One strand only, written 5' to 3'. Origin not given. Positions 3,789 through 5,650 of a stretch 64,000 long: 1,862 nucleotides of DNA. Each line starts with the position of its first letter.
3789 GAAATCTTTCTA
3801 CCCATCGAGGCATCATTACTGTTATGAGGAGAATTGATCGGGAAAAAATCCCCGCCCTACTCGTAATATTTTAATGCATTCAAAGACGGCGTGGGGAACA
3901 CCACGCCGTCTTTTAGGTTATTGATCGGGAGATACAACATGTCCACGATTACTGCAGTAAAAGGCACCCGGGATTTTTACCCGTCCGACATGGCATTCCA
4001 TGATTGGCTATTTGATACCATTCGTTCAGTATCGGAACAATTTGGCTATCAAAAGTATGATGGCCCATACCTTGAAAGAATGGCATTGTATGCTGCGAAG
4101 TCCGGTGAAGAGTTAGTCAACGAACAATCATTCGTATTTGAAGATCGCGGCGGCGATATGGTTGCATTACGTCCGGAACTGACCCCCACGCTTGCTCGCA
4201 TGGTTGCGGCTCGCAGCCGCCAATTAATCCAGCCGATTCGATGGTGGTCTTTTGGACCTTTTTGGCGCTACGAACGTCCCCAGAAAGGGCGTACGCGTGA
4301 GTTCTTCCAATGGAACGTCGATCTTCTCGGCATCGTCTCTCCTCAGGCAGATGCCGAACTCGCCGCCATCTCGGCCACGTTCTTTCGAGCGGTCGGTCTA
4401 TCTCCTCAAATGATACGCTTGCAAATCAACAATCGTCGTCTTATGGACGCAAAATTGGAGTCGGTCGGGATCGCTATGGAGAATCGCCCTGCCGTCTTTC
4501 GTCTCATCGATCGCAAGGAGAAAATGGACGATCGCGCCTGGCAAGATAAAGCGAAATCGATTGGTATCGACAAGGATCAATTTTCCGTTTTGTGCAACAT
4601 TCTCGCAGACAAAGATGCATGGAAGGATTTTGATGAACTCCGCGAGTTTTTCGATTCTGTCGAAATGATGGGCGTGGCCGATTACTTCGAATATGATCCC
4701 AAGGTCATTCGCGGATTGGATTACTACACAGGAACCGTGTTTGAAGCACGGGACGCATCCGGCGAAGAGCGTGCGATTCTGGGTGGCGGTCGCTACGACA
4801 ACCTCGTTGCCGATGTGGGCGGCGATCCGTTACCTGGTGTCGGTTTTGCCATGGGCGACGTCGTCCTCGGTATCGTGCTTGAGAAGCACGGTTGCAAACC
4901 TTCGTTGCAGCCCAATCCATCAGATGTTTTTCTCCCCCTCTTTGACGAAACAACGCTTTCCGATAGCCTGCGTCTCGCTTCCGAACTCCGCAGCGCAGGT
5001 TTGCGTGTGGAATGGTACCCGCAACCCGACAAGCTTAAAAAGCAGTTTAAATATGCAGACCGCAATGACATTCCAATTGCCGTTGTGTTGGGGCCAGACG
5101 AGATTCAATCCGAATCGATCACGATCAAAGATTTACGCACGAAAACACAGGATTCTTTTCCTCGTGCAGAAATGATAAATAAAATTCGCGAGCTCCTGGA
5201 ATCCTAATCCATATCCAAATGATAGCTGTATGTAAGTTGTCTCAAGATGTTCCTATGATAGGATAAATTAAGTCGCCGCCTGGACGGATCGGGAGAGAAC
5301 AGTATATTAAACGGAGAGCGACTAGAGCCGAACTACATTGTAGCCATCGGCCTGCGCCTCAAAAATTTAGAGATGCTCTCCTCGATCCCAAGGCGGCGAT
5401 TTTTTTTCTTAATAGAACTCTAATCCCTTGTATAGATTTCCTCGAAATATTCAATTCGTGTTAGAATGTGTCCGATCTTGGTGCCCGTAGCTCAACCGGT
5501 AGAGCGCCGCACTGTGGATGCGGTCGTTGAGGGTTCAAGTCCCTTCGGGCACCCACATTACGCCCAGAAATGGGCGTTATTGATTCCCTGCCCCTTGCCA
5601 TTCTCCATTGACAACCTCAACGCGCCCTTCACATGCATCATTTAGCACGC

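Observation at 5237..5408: Promoter-to-terminator, about 135-nt rod-shaped RNA between hisS and tRNA-His (6S-like RNA, or a giant terminator?)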

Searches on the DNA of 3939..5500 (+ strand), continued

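Call 35: search_with_rna_model(model_id=R2, sources=[L085, L086, L087, L088, L089, L090, L091, L092, L093, L094, L095, L096, L097, L098, L099, L100, L101, L102, L103, L104, L105, L106, L107, L108, L109, L110, L111, L112, L113, L114, L115, L116, L117, L118, L119, L120, L121, L122, L123, L124, L125, L126, L127, L128, L129, L130, L131, L132, L133, L134, L135, L136], max_evalue=1)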
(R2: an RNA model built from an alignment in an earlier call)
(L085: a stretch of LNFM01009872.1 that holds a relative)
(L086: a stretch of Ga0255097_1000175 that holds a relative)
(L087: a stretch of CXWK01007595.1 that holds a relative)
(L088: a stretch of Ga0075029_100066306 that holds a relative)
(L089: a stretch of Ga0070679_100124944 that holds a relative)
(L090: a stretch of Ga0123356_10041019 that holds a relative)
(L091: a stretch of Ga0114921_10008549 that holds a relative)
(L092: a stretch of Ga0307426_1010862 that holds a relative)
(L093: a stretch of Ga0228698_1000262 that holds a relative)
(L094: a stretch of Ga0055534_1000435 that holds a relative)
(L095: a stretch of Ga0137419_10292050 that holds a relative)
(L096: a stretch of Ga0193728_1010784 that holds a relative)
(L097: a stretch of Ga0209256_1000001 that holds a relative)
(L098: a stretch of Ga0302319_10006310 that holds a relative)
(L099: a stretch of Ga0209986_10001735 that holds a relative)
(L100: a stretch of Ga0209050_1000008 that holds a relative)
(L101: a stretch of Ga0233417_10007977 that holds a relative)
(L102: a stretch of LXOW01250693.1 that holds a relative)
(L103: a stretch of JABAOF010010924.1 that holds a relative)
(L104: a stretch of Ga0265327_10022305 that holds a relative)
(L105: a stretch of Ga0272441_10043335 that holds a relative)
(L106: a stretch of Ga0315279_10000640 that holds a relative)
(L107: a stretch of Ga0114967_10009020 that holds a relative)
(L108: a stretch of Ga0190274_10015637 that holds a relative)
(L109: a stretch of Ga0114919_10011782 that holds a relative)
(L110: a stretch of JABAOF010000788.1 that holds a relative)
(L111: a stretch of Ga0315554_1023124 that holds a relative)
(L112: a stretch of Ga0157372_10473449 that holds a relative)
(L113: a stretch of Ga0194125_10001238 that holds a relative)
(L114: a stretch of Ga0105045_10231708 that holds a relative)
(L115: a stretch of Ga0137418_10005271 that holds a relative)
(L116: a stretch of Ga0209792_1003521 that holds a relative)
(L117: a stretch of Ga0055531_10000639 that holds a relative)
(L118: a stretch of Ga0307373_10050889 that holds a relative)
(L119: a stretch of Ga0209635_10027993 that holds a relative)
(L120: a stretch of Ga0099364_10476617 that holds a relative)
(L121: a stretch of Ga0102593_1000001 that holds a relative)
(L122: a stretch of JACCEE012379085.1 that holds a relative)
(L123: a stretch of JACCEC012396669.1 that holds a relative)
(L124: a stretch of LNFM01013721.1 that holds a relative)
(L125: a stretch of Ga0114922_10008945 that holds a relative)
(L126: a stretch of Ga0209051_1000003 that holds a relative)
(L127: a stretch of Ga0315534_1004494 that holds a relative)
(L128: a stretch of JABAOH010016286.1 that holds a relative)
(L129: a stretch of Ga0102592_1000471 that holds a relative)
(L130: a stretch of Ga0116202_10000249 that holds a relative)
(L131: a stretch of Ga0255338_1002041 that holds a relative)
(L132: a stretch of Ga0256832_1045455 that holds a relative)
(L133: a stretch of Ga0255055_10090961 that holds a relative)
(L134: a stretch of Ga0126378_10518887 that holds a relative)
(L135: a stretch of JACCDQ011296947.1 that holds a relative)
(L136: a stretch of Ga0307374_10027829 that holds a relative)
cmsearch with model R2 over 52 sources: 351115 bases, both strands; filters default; matches with E-value up to 1: 21.
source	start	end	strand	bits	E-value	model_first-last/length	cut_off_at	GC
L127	3205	3343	+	159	4.7e-41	1-139/139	no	0.53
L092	1026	1164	+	158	9.1e-41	1-139/139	no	0.55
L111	491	629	-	158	9.1e-41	1-139/139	no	0.55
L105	3439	3577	+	156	3.2e-40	1-139/139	no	0.53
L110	4249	4387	-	130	4.7e-33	1-139/139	no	0.51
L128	799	937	-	130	4.7e-33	1-139/139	no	0.51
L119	535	672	+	130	4.9e-33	1-139/139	no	0.54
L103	9669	9807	+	126.5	4.6e-32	1-139/139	no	0.52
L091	4323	4459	+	119.6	3.7e-30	1-139/139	no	0.51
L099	639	775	-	103.9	7.9e-26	1-139/139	no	0.53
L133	286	422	-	102.4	2e-25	1-139/139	no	0.53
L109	462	598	-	78.2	9.8e-19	1-139/139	no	0.53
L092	1021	1159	-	32.3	5e-06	1-139/139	no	0.55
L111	496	634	+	32.3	5e-06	1-139/139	no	0.55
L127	3200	3338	-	31.6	7.7e-06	1-139/139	no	0.53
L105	3434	3572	-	28.8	4.5e-05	1-139/139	no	0.52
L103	9664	9802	-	19.2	0.02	1-139/139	no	0.52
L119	530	667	-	18.7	0.028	1-139/139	no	0.54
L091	4318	4454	-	18.6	0.029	1-139/139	no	0.52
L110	4254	4392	+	16.6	0.1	1-139/139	no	0.52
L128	804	942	+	16.6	0.1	1-139/139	no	0.52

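Call 38: search_with_rna_model(model_id=R2, sources=[window, L001, L002, L003, L081, L082, L083, L127, L092, L111, L105, L110, L128, L119, L103, L091, L099, L133, L109], max_evalue=1e-10, make_alignment=true)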
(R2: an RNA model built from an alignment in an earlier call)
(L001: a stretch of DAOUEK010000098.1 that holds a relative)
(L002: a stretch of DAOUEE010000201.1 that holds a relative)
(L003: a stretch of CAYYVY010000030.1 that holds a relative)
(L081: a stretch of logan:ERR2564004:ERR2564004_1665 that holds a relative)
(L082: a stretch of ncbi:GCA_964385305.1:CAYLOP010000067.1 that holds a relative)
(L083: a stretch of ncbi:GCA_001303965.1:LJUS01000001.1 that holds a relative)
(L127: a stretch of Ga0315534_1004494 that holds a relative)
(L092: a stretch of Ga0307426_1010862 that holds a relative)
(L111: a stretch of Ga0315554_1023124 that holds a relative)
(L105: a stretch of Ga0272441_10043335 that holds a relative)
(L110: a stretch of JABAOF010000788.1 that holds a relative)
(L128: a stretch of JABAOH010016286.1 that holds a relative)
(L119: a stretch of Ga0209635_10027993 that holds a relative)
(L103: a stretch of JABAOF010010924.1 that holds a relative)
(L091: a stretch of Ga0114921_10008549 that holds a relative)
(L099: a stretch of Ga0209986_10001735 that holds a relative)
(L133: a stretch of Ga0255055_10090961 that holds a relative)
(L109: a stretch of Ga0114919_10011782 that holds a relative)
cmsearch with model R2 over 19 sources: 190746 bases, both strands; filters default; matches with E-value up to 1e-10: 19.
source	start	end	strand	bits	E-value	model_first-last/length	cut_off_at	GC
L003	4332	4470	+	159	2.5e-41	1-139/139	no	0.53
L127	3205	3343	+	159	2.5e-41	1-139/139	no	0.53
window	5270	5407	+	158.8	2.8e-41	1-139/139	no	0.51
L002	4332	4470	+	158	5e-41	1-139/139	no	0.55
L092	1026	1164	+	158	5e-41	1-139/139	no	0.55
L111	491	629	-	158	5e-41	1-139/139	no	0.55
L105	3439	3577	+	156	1.8e-40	1-139/139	no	0.53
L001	4332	4469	+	155.4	2.5e-40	1-139/139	no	0.5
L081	4332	4470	+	130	2.6e-33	1-139/139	no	0.51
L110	4249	4387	-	130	2.6e-33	1-139/139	no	0.51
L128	799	937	-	130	2.6e-33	1-139/139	no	0.51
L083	4367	4504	+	130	2.7e-33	1-139/139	no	0.54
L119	535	672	+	130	2.7e-33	1-139/139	no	0.54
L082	3849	3987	+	128.2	8.3e-33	1-139/139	no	0.53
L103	9669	9807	+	126.5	2.5e-32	1-139/139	no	0.52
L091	4323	4459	+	119.6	2e-30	1-139/139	no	0.51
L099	639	775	-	103.9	4.3e-26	1-139/139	no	0.53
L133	286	422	-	102.4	1.1e-25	1-139/139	no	0.53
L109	462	598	-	78.2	5.4e-19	1-139/139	no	0.53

Alignment A5: 19 matches aligned to the model, 143 columns, each read 5' to 3' on its own strand. Consensus structure (alignment columns), stored with it:
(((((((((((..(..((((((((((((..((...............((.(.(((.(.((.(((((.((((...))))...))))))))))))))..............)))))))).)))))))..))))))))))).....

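Call 52: search_rna_families(sources=[L133, L111, L119, L082, L091, L105], threshold=evalue, max_evalue=10)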
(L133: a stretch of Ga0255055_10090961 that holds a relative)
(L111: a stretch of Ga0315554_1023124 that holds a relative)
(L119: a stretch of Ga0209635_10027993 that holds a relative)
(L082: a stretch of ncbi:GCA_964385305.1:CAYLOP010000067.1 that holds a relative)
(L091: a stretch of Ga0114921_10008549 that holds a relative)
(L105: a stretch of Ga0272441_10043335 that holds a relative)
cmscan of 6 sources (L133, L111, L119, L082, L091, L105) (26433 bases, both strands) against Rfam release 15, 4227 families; matches with E-value up to 10: 14.
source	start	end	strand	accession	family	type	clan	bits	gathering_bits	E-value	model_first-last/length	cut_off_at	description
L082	4065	4137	+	RF00005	tRNA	Gene; tRNA;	CL00001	69.5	29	1.7e-13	1-71/71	no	tRNA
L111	346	418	-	RF00005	tRNA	Gene; tRNA;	CL00001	67.9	29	4.8e-13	1-71/71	no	tRNA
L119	879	950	+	RF00005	tRNA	Gene; tRNA;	CL00001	64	29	5.8e-12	1-71/71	no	tRNA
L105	3650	3722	+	RF00005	tRNA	Gene; tRNA;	CL00001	64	29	6e-12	1-71/71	no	tRNA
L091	4796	4867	+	RF00005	tRNA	Gene; tRNA;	CL00001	63.9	29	6e-12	1-71/71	no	tRNA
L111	345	418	+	RF04354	Plastid-ycf2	Cis-reg;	-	23.5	65.7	0.86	1-75/75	no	Plastid-ycf2 5UTR RNA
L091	2152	2233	-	RF03953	mir-5350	Gene; miRNA;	-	22.8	90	2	1-74/74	no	mir-5350 microRNA precursor family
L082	4065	4138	-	RF04354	Plastid-ycf2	Cis-reg;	-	22.4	65.7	1.8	1-75/75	no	Plastid-ycf2 5UTR RNA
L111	347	418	-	RF01684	mascRNA-menRNA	Gene;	-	21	42.5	4.7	1-56/56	no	MALAT1-associated small cytoplasmic RNA/MEN beta RNA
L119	952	989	-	RF02054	STnc420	Gene; sRNA;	-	20.7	70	9.3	20-54/58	no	Salmonella enterica sRNA STnc420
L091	4796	4868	-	RF04354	Plastid-ycf2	Cis-reg;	-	20.6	65.7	5.4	1-75/75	no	Plastid-ycf2 5UTR RNA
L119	879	951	-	RF04354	Plastid-ycf2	Cis-reg;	-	20.5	65.7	5.7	1-75/75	no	Plastid-ycf2 5UTR RNA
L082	4065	4136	+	RF01684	mascRNA-menRNA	Gene;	-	20.3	42.5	7.1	1-56/56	no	MALAT1-associated small cytoplasmic RNA/MEN beta RNA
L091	2488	2613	+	RF01630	ceN40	Gene; snRNA; snoRNA; CD-box;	-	18.5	35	3.4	1-123/123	no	Nematode snoRNA ceN40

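Call 58: search_with_rna_model(model_id=R2, sources=[L137, L138, L139, L140], max_evalue=10, show_alignments=4)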
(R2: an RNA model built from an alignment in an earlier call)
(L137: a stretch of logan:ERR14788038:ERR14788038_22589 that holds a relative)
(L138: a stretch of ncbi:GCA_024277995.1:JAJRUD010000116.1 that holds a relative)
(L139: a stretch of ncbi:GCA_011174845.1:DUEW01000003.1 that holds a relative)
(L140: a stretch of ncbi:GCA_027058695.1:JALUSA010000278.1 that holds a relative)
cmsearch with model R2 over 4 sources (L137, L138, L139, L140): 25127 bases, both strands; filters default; matches with E-value up to 10: 2.
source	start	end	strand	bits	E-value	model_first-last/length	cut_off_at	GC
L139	3864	4001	+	112.4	2.6e-29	1-139/139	no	0.55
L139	3859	3996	-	14.7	0.026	1-139/139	no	0.56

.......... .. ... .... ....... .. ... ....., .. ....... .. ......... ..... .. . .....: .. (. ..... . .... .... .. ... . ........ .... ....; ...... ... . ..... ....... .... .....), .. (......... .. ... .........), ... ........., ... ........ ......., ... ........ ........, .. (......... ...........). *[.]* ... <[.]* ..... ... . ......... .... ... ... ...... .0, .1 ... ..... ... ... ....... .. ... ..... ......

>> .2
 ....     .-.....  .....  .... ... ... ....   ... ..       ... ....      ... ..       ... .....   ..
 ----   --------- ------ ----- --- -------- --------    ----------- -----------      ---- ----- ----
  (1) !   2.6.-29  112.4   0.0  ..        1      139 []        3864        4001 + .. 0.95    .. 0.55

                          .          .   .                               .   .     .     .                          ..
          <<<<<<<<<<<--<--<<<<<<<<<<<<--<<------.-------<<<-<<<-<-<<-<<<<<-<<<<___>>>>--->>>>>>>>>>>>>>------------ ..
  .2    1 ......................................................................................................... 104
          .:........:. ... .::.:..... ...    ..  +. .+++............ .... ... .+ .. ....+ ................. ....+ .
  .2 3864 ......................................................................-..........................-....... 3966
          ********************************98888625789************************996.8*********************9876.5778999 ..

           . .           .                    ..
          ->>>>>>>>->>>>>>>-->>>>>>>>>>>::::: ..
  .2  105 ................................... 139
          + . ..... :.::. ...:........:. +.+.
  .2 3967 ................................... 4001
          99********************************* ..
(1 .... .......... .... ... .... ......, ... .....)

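Call 63: search_with_rna_model(model_id=R2, sources=[window, L001, L002, L003, L105, L081, L082, L083, L103, L091, L099, L133, L139], max_evalue=1e-10, make_alignment=true)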
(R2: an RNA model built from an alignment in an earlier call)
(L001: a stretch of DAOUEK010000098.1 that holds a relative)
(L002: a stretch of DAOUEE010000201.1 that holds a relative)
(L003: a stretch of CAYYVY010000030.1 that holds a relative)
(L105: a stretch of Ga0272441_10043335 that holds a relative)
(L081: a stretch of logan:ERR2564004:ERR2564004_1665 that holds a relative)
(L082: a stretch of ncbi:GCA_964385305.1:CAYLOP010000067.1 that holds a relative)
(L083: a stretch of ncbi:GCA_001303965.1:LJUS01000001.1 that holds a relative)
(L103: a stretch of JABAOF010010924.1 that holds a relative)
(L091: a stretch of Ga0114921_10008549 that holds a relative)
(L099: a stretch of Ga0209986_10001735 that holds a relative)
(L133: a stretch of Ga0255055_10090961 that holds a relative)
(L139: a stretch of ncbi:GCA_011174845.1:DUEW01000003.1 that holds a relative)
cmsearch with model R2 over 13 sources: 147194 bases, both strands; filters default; matches with E-value up to 1e-10: 13.
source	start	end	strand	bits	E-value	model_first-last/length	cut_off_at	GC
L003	4332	4470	+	159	2e-41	1-139/139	no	0.53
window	5270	5407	+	158.8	2.2e-41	1-139/139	no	0.51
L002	4332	4470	+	158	3.8e-41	1-139/139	no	0.55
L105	3439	3577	+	156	1.4e-40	1-139/139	no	0.53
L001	4332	4469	+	155.4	1.9e-40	1-139/139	no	0.5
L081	4332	4470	+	130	2e-33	1-139/139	no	0.51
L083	4367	4504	+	130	2.1e-33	1-139/139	no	0.54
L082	3849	3987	+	128.2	6.4e-33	1-139/139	no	0.53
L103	9669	9807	+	126.5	1.9e-32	1-139/139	no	0.52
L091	4323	4459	+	119.6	1.6e-30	1-139/139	no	0.51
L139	3864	4001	+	112.4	1.5e-28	1-139/139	no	0.55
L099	639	775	-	103.9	3.3e-26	1-139/139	no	0.53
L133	286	422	-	102.4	8.6e-26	1-139/139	no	0.53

Alignment A6: 13 matches aligned to the model, 143 columns, each read 5' to 3' on its own strand. Consensus structure (alignment columns), stored with it:
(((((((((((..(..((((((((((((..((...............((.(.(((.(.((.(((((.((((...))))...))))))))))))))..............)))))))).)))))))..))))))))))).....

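Call 83: search_with_rna_model(model_id=R2, sources=[L142, L143], max_evalue=1)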
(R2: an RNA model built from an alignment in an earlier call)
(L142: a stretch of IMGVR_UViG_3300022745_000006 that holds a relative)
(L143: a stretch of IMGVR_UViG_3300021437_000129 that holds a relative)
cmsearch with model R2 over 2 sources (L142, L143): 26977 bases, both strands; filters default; matches with E-value up to 1: 2.
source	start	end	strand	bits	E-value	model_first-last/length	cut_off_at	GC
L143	619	668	-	10.9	0.3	19-118/139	no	0.68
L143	2540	2578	-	9.6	0.72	1-139/139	no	0.72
